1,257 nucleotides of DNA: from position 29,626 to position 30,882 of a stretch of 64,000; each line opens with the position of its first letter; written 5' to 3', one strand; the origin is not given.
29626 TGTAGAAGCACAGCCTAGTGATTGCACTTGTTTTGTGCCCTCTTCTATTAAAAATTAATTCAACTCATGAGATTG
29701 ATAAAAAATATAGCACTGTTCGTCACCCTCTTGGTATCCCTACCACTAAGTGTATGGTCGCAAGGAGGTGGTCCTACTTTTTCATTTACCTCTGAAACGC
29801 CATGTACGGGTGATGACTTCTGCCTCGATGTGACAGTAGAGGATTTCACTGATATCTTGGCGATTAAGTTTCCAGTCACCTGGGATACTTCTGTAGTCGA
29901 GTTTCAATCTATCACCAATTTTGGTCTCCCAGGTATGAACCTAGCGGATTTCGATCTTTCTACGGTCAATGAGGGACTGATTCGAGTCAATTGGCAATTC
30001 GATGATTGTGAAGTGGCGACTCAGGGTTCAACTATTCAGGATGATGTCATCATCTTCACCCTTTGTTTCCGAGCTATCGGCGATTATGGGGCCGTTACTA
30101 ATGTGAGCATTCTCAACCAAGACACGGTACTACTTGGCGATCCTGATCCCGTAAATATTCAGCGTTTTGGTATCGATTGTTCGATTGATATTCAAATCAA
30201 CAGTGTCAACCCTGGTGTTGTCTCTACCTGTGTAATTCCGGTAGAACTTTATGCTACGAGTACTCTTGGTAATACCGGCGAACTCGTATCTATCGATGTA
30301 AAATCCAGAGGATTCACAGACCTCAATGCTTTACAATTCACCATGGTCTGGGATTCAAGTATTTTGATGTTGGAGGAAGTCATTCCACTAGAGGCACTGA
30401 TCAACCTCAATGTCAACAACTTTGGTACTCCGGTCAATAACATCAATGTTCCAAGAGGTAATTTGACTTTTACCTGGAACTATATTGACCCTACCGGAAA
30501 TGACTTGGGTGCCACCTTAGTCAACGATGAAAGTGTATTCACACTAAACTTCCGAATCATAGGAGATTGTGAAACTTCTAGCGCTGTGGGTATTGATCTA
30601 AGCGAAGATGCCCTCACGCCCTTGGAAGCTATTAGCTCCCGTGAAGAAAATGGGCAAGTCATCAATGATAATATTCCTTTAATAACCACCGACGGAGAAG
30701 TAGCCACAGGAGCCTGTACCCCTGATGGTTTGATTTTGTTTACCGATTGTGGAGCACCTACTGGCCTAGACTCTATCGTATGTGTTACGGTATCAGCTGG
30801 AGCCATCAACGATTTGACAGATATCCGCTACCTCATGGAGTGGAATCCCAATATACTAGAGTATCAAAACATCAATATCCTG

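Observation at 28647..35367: PorP/SprF-coupled giant surface protein with five tandem cohesin-like modules: a possible T9SS-anchored scaffoldin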

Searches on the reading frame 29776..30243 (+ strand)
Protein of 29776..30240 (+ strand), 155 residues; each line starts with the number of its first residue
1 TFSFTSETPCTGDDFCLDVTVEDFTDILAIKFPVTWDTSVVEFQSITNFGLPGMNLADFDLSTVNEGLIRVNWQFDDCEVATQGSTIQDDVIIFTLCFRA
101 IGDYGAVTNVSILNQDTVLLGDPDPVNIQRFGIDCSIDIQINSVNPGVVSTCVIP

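Call 7: search_protein_families(library=pfam, proteins=[window:29776-30240:+], max_evalue=10)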
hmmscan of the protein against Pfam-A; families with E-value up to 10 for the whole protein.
seq(155 aa): 1 family
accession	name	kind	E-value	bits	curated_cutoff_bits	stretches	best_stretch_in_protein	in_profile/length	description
PF00963.24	Cohesin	-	2e-07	31.7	24.1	1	10-130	11-130/139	Cohesin domain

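Call 9: search_solved_structures(query=A1, max_evalue=10, show_alignments=2)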
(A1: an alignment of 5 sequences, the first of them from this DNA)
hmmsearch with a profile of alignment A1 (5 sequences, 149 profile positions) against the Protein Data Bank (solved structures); distinct sequences matched with E-value up to 10: 10.
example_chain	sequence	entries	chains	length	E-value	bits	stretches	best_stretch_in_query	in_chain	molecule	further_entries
5nrm_A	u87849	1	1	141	0.083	15.9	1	2-116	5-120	Endoglucanase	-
5nrk_A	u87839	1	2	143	0.087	15.8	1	2-116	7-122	Endoglucanase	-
1tyj_A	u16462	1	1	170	0.11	15.5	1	5-47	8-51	cellulosomal scaffoldin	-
2y3n_A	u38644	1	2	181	0.13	15.3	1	5-47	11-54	CELLULOSOMAL SCAFFOLDIN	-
4zzf_A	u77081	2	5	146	0.14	15.1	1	10-82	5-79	Flagellar basal body rod modification protein | Basal-body rod modification protein FlgD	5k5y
4zzk_A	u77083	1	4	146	0.14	15.1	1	10-82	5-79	Basal-body rod modification protein FlgD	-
4ums_A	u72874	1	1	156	0.15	15.1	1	7-99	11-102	CELLULOSOMAL ANCHORING SCAFFOLDIN B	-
3l8q_A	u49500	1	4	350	0.43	13.6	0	2-42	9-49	Cellulosomal scaffoldin adaptor protein B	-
3sim_A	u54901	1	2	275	0.65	13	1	15-78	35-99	Protein, Family 18 Chitinase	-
4r58_A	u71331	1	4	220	3.6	10.6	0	11-63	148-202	Leucine Rich Repeat protein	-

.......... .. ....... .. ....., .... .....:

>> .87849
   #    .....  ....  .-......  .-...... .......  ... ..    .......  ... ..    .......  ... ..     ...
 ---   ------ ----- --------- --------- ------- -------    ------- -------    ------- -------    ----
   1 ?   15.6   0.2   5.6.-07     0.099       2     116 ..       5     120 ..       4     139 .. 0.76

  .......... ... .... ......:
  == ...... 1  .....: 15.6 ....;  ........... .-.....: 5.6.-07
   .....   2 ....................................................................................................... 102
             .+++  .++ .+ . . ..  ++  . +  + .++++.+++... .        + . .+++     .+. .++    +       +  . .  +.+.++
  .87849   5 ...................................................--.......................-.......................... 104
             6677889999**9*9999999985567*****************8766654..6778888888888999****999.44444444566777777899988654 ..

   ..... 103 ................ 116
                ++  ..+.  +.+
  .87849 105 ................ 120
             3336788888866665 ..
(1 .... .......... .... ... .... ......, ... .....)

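Call 20: search_protein_families(library=pfam, alignment_id=A2, max_evalue=0.01)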
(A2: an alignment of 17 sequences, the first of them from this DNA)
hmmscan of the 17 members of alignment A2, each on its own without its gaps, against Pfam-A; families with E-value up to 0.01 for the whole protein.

A. member 1, seq(156 aa): 1 family
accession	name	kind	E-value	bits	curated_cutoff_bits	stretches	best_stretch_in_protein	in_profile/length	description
PF00963.24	Cohesin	-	2e-07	31.7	24.1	1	10-130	11-130/139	Cohesin domain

B. families by the number of members that match (of 17 scanned): 2 families
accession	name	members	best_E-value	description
PF00963.24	Cohesin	12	1.6e-15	Cohesin domain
PF13860.13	FlgD_ig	1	0.0096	FlgD Ig-like domain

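Call 30: predict_structure(alignment_id=A2)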
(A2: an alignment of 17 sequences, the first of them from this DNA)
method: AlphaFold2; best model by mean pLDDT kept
length: 156 residues; sequences in the alignment: 17
mean_pLDDT: 89.3   pTM: 0.84
mean pLDDT of the five models: 89.3, 88.4, 88.3, 87.9, 86.4
residues with pLDDT >= 90: 108; 70-90: 32; 50-70: 16; < 50: 0
segments of 3 or more residues with pLDDT < 50: none
pLDDT, mean of each block of 10 residues (from residue 1): 96 97 92 96 98 95 96 81 86 98 96 77 76 78 83 81
secondary structure, 60 per line:
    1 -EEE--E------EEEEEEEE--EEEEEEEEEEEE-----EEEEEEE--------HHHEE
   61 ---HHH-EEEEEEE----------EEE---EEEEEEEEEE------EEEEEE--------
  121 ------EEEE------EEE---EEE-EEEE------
elements in order: E2-4 E14-21 E24-35 E41-47 E68-74 E85-87 E91-100 E107-112 E127-130 E137-139 E143-145 E147-150

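Call 32: search_protein_representatives(alignment_id=A2)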
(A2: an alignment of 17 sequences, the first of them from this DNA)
Query: 17 sequences, 144 profile positions. Proteins with E-value up to 0.001 (for the whole library): 10264; up to 1e-10: 5116; up to 1e-30: 1162. The best 150 are listed.
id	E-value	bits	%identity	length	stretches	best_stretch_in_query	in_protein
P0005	0.0e+00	1305.8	-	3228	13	1-138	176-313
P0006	0.0e+00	1165.4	-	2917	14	6-138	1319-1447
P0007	0.0e+00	1007.4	-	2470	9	1-138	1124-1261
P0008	4.2e-278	924.7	-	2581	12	7-111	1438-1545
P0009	3.8e-246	821.1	-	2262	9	2-138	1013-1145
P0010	1.7e-232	776.8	-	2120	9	1-138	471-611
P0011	1.7e-222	744.3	-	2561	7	1-138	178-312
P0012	5.9e-220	736.1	-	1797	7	3-138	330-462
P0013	3.5e-218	730.4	-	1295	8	2-141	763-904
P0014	7.6e-216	722.8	-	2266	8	2-143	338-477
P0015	8.0e-216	722.7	-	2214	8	5-141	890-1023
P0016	3.6e-215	720.6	-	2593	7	2-137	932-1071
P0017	2.8e-212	711.2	-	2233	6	1-138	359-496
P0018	1.1e-208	699.6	-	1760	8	2-139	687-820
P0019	4.1e-204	684.8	-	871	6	3-139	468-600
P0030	6.1e-177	596.7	-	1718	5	1-141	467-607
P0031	1.0e-173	586.2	-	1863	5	1-143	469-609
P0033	2.5e-173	585.0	-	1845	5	2-139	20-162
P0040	1.8e-166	562.7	-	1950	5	2-143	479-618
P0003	6.2e-158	535.0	-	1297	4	1-142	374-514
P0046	9.8e-158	534.4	-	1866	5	1-143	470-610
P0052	1.0e-154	524.6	-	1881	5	2-134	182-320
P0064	7.0e-151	512.2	-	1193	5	4-141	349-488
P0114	2.0e-132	452.3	-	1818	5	1-142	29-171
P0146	7.6e-122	418.0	-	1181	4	4-139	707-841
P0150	2.5e-121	416.3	-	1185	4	1-138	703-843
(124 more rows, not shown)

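Call 33: fold_search(model_id=the predicted structure, library=pdb)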
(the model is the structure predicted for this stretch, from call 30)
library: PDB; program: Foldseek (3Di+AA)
matches with E <= 10: 1872; with E <= 0.001: 79
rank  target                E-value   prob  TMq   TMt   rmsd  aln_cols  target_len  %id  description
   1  5lxv_A                3.6e-10  1.00  0.71  0.65   5.7       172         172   20  Crystal structure of Ruminococcus flavefaciens scaffoldin C cohesin in complex with a dockerin from an uncharacterized (released 2016-10-19)
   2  5lxv_C                6.9e-10  1.00  0.70  0.64   5.8       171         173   20  Crystal structure of Ruminococcus flavefaciens scaffoldin C cohesin in complex with a dockerin from an uncharacterized (released 2016-10-19)
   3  4uyp_C                2.0e-07  1.00  0.67  0.71   3.9       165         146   17  High resolution structure of the third cohesin ScaC in complex with the ScaB dockerin with a mutation in the N-termina (released 2015-04-15)
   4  4ums                  2.7e-07  1.00  0.65  0.66   4.0       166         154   13  The crystal structure of the seventh ScaB type I cohesin from Pseudobacteroides cellulosolvens (released 2015-05-06)
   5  3ul4_A                3.6e-07  1.00  0.64  0.69   4.0       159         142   14  Crystal structure of Coh-OlpA(Cthe_3080)-Doc918(Cthe_0918) complex: A novel type I Cohesin-Dockerin complex from Clost (released 2012-11-28)
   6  4uyq_A                5.2e-07  1.00  0.68  0.73   3.9       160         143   18  High resolution structure of the third cohesin ScaC in complex with the ScaB dockerin with a mutation in the C-termina (released 2015-04-15)
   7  6kge_A                5.8e-07  1.00  0.66  0.72   3.9       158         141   14  Crystal structure of CaDoc0917(R16D)-CaCohA2 complex at pH 5.5 (released 2020-07-08)
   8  6kgf_C                6.1e-07  1.00  0.68  0.72   3.7       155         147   15  Crystal structure of CaDoc0917(R16D)-CaCohA2 complex at pH 8.2 (released 2020-07-08)
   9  5nrk_A                8.5e-07  1.00  0.70  0.76   2.9       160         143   17  Crystal structure of the sixth cohesin from Acetivibrio cellulolyticus' scaffoldin B in complex with Cel5 dockerin S15 (released 2018-01-31)
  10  4uyp_A                8.9e-07  1.00  0.67  0.72   3.8       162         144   17  High resolution structure of the third cohesin ScaC in complex with the ScaB dockerin with a mutation in the N-termina (released 2015-04-15)
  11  5nrm_A                1.2e-06  1.00  0.70  0.76   3.1       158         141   16  Crystal structure of the sixth cohesin from Acetivibrio cellulolyticus' scaffoldin B in complex with Cel5 dockerin S51 (released 2018-01-31)
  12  4fl4_I                1.3e-06  1.00  0.68  0.37   4.1       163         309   15  Scaffoldin conformation and dynamics revealed by a ternary complex from the Clostridium thermocellum cellulosome (released 2012-06-27)
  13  4dh2_C                1.5e-06  1.00  0.65  0.65   3.9       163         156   13  Crystal structure of Coh-OlpC(Cthe_0452)-Doc435(Cthe_0435) complex: A novel type I Cohesin-Dockerin complex from Clost (released 2012-11-28)
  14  6kgf_A                2.7e-06  1.00  0.66  0.71   4.0       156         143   14  Crystal structure of CaDoc0917(R16D)-CaCohA2 complex at pH 8.2 (released 2020-07-08)
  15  4dh2_A                3.1e-06  1.00  0.65  0.64   4.0       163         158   13  Crystal structure of Coh-OlpC(Cthe_0452)-Doc435(Cthe_0435) complex: A novel type I Cohesin-Dockerin complex from Clost (released 2012-11-28)
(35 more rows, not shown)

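Call 49: search_protein_families(library=pfam, proteins=[P0064, P0114, P0146, P0150], max_evalue=1)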
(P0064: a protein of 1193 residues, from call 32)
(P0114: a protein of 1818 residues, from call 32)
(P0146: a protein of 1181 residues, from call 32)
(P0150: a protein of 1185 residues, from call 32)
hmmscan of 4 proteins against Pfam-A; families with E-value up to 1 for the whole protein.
P0064 (1193 aa): 9 families
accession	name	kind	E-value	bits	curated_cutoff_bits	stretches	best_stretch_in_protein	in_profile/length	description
PF00963.24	Cohesin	-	2.2e-50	170.9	24.1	5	32-152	9-132/139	Cohesin domain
PF00404.24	Dockerin_1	-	4e-07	30.6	22.9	2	227-275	10-57/57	Dockerin type I domain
PF17210.9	SdrD_B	-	6.5e-06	26.8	29.7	1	793-832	20-62/112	SdrD B-like domain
PF13620.12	CarboxypepD_reg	-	0.00032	21.4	32.3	2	784-830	1-50/82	Carboxypeptidase regulatory-like domain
PF13715.12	CarbopepD_reg_2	-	0.0068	16.9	32.2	1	786-833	2-49/88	CarboxypepD_reg-like domain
PF17957.7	Big_7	-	0.082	14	24.1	0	1149-1174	4-30/70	Bacterial Ig domain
PF13466.11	STAS_2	-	0.098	13.3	29.2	0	959-1000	12-51/80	STAS domain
PF24421.1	Ig_J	-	0.84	10.2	29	0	340-366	75-101/104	Tip attachment protein J, Ig-like domain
PF00801.26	PKD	-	0.85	10.1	23.5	0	24-61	2-35/80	PKD domain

P0114 (1818 aa): 11 families
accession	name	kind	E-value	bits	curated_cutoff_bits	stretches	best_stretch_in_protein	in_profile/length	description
PF00963.24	Cohesin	-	3.7e-30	105.4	24.1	6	1343-1453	2-119/139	Cohesin domain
PF13573.12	SprB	-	6.1e-19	67.8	28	8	194-209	21-36/37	SprB repeat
PF18962.6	Por_Secre_tail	-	1e-11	45.4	27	1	1746-1812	1-73/75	Secretion system C-terminal sorting domain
PF06832.18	BiPBP_C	-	5.8e-10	39.4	26.8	1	214-240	63-89/90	Penicillin-Binding Protein C-terminus Family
PF00801.26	PKD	-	0.0001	22.7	23.5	1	819-876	17-76/80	PKD domain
PF04761.17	Phage_Treg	-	0.0012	19.3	25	0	813-841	22-53/61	Lactococcus bacteriophage putative transcription regulator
PF00404.24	Dockerin_1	-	0.0058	17.2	22.9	1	1483-1554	2-51/57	Dockerin type I domain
PF19547.4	DUF6071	-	0.045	13.8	27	1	610-675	14-79/247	Family of unknown function (DUF6071)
PF01480.22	PWI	-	0.086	13.6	22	0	961-987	6-32/72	PWI domain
PF13715.12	CarbopepD_reg_2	-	0.13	12.8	32.2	0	368-395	10-37/88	CarboxypepD_reg-like domain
PF07679.22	I-set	-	0.15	12.6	23.7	0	436-476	25-64/90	Immunoglobulin I-set domain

P0146 (1181 aa): 6 families
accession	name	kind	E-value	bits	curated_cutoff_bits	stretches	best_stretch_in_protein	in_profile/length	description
PF00963.24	Cohesin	-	1.6e-22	80.6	24.1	3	417-525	7-119/139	Cohesin domain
PF13573.12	SprB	-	3.3e-17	62.3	28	3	183-215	4-36/37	SprB repeat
PF18962.6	Por_Secre_tail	-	5.2e-12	46.3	27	1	1113-1179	1-74/75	Secretion system C-terminal sorting domain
PF00404.24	Dockerin_1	-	0.0045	17.6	22.9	1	847-920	1-52/57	Dockerin type I domain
PF14888.12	PBP-Tp47_c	-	0.11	13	25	0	376-449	9-78/159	Penicillin-binding protein Tp47 domain C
PF08940.17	DUF1918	-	0.16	12.1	24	0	345-367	24-47/58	Domain of unknown function (DUF1918)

P0150 (1185 aa): 7 families
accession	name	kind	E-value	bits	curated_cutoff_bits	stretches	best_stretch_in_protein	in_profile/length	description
PF00963.24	Cohesin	-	8.7e-31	107.4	24.1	4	426-554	9-139/139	Cohesin domain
PF13573.12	SprB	-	6.3e-13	48.6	28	3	274-300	11-37/37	SprB repeat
PF18962.6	Por_Secre_tail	-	9.9e-13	48.6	27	1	1116-1182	1-74/75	Secretion system C-terminal sorting domain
PF06832.18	BiPBP_C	-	0.0015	18.8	26.8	1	1142-1183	50-89/90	Penicillin-Binding Protein C-terminus Family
PF13405.12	EF-hand_6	-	0.023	14.9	25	1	904-928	6-30/30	EF-hand domain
PF07495.19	Y_Y_Y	-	0.19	12.1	26.6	0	1141-1170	16-44/65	Y_Y_Y domain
PF00404.24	Dockerin_1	-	0.3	11.7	22.9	1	908-945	3-37/57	Dockerin type I domain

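Call 51: find_homologous_proteins(query=A2, max_evalue=1e-10)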
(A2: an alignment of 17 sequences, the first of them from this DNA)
Query A2 (17 sequences) (156 aa, profile of the alignment): 1 proteins with E <= 1e-10 among 1383 candidates.
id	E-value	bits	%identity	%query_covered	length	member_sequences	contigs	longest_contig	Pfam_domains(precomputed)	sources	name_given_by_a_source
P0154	3.7e-14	70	93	37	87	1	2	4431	-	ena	-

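Call 52: list_cluster_members(proteins=[P0005, P0030, P0031, P0033, P0040, P0046, P0052, P0064, P0114, P0146])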
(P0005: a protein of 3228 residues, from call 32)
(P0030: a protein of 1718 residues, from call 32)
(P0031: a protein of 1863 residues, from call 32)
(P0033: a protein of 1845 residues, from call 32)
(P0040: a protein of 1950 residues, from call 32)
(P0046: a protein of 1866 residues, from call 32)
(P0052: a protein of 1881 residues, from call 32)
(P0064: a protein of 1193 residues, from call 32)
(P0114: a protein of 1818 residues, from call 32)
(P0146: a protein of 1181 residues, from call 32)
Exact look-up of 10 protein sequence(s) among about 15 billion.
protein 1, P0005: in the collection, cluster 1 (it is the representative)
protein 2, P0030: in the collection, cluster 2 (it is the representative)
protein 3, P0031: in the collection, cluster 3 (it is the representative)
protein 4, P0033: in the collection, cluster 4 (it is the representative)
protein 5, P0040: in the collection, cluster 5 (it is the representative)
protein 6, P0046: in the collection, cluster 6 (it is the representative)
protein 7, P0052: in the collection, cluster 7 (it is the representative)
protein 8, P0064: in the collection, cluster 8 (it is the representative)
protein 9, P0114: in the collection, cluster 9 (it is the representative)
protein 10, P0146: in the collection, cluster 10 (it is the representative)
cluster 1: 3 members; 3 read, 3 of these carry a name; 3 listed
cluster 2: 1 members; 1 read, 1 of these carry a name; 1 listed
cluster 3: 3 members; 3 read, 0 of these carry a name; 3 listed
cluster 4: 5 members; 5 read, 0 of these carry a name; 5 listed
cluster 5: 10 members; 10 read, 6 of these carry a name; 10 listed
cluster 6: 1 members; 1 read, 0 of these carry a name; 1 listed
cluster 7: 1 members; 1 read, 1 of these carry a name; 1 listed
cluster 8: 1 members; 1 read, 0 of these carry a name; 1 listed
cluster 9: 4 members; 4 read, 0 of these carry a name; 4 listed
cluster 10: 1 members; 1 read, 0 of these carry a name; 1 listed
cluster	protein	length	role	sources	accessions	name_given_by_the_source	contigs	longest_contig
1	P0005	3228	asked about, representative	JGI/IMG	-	gliding motility-associated-like protein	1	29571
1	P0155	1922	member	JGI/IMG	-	gliding motility-associated-like protein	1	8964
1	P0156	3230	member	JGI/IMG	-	gliding motility-associated-like protein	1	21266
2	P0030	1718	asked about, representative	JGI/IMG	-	gliding motility-associated-like protein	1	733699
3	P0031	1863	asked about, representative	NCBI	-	-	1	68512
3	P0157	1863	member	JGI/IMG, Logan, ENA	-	-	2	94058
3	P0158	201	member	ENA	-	-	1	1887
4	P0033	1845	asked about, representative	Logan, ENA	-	-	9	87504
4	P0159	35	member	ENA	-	-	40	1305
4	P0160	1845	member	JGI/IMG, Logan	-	-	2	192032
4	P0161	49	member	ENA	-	-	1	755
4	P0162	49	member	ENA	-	-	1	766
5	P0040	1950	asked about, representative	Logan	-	-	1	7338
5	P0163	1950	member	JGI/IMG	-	gliding motility-associated-like protein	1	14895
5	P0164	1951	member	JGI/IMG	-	gliding motility-associated-like protein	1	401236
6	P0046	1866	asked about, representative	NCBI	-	-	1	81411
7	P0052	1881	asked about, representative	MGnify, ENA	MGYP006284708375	CR=1 FL=1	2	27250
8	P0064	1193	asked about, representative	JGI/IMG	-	-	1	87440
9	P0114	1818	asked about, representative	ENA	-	-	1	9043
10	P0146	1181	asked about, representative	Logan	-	-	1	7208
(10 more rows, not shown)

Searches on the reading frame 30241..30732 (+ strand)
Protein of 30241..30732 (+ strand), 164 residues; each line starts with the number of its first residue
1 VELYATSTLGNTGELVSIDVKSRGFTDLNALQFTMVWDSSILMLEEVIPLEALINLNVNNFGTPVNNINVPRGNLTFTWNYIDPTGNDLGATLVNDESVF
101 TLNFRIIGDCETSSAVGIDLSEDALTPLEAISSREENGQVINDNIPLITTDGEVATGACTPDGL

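Call 7: search_protein_families(library=pfam, proteins=[window:30241-30732:+], max_evalue=10)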
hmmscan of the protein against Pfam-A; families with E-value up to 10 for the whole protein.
seq(164 aa): 1 family
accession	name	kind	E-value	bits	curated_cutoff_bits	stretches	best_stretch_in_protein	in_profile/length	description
PF00963.24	Cohesin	-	1.8e-07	31.9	24.1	1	6-115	6-111/139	Cohesin domain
